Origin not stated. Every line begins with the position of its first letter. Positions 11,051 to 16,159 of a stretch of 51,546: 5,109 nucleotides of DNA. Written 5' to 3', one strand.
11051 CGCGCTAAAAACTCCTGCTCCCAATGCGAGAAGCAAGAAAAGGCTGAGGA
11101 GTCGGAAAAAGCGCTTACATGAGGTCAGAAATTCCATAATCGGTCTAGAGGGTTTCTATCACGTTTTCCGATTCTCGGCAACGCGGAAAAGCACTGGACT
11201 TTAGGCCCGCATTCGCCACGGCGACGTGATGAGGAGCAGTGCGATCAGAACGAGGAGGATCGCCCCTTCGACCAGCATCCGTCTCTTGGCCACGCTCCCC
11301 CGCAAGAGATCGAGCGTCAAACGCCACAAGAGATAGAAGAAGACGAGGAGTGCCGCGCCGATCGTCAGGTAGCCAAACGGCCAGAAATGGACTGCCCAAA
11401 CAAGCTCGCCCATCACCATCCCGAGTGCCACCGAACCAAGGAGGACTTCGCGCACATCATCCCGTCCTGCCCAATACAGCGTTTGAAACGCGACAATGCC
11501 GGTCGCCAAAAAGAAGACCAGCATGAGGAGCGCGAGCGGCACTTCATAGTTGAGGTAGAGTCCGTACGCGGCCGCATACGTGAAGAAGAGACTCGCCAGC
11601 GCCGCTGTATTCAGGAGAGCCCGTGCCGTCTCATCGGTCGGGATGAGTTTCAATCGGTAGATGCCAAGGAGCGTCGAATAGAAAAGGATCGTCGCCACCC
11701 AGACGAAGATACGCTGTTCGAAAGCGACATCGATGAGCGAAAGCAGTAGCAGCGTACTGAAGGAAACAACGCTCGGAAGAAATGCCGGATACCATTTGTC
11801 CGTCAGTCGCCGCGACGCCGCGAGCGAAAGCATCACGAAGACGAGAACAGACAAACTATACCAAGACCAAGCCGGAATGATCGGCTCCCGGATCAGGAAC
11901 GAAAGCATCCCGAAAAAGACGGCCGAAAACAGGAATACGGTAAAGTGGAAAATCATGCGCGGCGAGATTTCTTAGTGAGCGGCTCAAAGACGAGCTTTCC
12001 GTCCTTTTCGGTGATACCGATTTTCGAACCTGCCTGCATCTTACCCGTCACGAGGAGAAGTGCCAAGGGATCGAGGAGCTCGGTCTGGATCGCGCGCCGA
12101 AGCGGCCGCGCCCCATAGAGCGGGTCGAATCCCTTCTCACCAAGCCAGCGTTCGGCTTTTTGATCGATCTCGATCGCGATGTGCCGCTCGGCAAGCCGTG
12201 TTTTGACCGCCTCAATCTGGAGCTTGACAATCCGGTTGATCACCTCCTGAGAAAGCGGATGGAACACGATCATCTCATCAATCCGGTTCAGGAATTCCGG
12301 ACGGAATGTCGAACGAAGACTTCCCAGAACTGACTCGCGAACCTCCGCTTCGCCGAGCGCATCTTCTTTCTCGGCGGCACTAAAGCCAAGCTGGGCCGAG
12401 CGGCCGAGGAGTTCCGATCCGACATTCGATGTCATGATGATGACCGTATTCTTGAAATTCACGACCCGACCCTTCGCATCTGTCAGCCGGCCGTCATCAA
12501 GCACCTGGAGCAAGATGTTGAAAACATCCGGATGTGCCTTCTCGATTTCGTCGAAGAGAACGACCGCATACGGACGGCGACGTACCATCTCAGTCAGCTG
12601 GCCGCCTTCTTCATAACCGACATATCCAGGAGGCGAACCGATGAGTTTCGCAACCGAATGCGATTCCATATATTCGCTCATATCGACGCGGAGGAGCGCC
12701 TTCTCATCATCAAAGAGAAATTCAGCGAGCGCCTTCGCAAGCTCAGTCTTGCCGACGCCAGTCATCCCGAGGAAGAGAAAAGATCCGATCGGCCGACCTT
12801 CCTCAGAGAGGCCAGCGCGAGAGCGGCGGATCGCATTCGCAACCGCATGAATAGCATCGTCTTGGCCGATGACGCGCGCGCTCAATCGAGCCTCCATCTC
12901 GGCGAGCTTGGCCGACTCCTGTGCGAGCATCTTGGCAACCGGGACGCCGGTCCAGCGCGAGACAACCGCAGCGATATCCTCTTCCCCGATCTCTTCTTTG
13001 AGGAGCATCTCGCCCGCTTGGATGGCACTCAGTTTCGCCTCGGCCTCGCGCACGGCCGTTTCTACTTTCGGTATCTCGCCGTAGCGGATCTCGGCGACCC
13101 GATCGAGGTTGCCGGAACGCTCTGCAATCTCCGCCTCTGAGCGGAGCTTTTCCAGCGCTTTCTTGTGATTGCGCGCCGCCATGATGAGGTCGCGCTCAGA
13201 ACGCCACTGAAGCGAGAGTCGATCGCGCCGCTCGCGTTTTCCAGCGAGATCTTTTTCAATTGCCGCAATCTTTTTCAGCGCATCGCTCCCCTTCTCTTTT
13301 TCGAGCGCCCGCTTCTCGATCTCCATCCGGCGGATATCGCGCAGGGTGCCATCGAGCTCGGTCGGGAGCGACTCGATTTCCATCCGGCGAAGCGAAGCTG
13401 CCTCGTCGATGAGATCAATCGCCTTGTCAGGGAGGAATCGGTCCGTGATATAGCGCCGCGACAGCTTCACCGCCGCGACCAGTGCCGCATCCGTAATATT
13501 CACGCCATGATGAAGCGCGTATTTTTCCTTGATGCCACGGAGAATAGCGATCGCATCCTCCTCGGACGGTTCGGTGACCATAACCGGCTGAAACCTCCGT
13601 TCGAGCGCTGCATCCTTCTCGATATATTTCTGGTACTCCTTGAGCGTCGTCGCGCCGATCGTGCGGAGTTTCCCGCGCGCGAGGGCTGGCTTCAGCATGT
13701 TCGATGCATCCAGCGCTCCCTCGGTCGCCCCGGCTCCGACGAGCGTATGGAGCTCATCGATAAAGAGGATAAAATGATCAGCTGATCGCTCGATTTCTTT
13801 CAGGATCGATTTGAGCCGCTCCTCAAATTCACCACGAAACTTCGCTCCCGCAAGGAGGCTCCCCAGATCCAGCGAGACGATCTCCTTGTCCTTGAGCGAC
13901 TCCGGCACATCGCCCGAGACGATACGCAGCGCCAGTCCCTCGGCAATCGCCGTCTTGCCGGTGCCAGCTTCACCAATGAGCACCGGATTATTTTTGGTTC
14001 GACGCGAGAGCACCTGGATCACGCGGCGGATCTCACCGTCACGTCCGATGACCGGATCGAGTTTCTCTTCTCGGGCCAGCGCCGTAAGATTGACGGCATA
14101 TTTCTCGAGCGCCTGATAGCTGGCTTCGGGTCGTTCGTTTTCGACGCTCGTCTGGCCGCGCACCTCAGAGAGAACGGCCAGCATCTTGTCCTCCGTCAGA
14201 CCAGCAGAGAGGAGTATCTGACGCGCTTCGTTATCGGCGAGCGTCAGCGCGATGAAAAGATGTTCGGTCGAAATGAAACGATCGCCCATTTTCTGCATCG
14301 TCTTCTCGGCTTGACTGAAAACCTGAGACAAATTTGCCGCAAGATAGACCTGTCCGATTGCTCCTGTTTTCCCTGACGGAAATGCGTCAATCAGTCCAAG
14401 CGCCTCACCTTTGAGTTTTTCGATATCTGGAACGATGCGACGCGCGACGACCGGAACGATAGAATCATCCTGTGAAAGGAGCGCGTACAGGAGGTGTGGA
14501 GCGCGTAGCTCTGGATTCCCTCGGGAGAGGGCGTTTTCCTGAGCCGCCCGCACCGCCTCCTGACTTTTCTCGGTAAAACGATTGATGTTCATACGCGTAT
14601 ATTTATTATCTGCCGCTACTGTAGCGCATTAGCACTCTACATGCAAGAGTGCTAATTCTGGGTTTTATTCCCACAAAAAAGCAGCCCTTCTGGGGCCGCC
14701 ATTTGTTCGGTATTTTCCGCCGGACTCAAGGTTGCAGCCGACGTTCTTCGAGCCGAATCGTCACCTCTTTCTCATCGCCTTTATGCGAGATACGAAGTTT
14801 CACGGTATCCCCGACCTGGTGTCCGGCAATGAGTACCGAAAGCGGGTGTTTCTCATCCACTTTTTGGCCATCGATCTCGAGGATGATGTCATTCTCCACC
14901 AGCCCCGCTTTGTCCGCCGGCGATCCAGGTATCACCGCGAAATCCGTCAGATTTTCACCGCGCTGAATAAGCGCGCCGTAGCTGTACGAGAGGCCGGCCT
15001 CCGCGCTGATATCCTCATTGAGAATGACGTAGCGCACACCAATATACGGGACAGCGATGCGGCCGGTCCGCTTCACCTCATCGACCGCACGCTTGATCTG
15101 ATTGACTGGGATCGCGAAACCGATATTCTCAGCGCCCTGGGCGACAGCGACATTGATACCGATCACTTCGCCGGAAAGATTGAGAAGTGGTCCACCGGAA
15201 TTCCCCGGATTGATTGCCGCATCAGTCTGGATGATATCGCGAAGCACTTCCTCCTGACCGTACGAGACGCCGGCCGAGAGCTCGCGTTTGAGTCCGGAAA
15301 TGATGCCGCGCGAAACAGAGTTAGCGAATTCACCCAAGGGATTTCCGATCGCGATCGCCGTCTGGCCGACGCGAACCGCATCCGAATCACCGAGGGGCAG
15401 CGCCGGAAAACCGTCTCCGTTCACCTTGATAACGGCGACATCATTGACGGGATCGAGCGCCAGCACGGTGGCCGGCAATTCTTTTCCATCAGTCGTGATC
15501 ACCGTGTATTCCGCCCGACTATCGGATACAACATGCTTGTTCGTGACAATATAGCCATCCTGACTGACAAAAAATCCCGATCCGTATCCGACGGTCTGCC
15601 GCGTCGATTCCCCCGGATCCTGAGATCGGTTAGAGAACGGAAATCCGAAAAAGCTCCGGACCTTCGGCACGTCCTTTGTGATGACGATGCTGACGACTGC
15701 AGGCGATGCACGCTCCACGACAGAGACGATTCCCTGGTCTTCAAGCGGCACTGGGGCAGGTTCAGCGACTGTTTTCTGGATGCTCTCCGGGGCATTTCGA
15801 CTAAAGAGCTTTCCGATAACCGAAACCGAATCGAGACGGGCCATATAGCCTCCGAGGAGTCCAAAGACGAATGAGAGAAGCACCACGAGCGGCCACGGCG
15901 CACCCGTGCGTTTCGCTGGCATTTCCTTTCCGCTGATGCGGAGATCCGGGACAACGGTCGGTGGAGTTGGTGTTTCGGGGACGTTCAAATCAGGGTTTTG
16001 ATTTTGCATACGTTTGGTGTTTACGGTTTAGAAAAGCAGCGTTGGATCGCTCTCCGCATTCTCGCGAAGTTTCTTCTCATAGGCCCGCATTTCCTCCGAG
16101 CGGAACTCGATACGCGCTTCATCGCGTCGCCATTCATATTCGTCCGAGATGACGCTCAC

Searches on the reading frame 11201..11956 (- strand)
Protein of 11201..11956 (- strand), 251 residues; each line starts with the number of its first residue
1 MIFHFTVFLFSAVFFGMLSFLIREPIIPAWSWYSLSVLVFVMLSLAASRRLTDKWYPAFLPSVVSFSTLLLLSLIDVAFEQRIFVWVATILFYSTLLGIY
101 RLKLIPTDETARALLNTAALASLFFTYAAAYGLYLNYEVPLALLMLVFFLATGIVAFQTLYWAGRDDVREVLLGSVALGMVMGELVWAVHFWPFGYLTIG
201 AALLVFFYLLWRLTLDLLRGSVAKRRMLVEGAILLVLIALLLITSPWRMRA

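Call 67: search_protein_families(library=pfam, proteins=[window:11201-11956:-], max_evalue=0.00001)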
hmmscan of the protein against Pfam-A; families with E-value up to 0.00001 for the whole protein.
window:11201-11956:- (251 aa): 1 family
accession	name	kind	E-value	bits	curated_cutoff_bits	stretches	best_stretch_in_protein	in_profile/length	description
PF18900.5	DUF5656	-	7.8e-11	42.2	23.3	1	48-244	49-240/242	Protein of unknown function (DUF5656)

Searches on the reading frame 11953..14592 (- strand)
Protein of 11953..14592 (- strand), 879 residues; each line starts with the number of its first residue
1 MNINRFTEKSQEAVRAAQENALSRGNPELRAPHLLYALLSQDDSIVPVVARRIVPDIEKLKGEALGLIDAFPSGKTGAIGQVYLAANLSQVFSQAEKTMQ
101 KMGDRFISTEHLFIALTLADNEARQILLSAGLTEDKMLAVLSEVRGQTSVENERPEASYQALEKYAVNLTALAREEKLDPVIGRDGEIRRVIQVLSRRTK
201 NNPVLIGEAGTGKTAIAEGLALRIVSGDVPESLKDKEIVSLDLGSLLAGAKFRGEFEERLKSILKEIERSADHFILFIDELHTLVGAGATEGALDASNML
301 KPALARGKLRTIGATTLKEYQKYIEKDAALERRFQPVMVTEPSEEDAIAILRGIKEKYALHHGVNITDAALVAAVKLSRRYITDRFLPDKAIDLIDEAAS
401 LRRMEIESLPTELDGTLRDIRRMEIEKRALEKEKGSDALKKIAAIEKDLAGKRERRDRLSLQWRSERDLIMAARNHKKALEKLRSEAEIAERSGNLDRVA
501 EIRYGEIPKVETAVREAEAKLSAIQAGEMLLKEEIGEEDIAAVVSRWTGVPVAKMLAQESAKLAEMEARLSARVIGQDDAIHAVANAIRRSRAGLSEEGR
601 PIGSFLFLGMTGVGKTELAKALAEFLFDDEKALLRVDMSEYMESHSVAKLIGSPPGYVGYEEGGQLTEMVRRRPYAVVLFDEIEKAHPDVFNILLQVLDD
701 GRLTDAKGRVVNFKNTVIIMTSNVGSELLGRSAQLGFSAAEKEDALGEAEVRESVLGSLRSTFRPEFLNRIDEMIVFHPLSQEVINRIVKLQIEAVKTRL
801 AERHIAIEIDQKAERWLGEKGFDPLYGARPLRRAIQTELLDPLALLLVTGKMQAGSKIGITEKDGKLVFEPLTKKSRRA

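Call 67: search_protein_families(library=pfam, proteins=[window:11953-14592:-], max_evalue=0.00001)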
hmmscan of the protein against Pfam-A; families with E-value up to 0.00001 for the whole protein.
window:11953-14592:- (879 aa): 10 families
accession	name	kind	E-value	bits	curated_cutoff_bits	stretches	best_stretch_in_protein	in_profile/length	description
PF07724.20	AAA_2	-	7.8e-69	231.4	27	1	600-773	1-165/166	AAA domain (Cdc48 subfamily)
PF17871.7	AAA_lid_9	-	1.4e-33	115.3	22.8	1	343-443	1-101/104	AAA lid domain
PF10431.15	ClpB_D2-small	-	6.5e-25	87.4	21.9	1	780-858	1-79/81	C-terminal, D2-small domain, of ClpB protein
PF00004.35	AAA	-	1.7e-21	77.5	21.2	2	204-320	2-111/131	ATPase family associated with various cellular activities (AAA)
PF07728.20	AAA_5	-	1.4e-17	64.5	22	1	605-726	2-125/139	AAA domain (dynein-related subfamily)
PF02861.25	Clp_N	-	1.1e-14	54.7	20.7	1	95-146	1-53/53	Clp amino terminal domain, pathogenicity island component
PF13191.12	AAA_16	-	8.2e-12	46.4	32.6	0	181-292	2-143/167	AAA ATPase domain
PF13401.12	AAA_22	-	2.4e-10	41.3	27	0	605-700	8-110/130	AAA domain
PF00158.32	Sigma54_activat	-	2.2e-08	34.4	20.2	0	604-710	24-129/168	Sigma-54 interaction domain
PF20720.3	nSTAND3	-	5.4e-06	26.6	27.2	0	199-226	16-43/155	Novel STAND NTPase 3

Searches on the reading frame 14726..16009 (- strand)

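Call 67: search_protein_families(library=pfam, proteins=[window:14726-16009:-], max_evalue=0.00001)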
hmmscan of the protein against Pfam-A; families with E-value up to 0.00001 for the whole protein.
window:14726-16009:- (427 aa): 6 families
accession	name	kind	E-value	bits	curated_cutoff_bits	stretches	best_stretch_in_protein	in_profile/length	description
PF13365.12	Trypsin_2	-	1.2e-38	133.6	27.6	1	143-285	1-144/144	Trypsin-like peptidase domain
PF00089.32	Trypsin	-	2.8e-20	73.5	20.6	1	144-307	28-218/220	Trypsin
PF13180.12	PDZ_2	-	1.4e-13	51.4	27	1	322-420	2-80/80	PDZ domain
PF17820.7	PDZ_6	-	1e-09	38.4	27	1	358-396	4-42/54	PDZ domain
PF10459.15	Peptidase_S46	-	1.8e-06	27.3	22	0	140-164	46-70/698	Peptidase S46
PF00595.29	PDZ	-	3.1e-06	27.9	23.2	0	359-407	32-80/81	PDZ domain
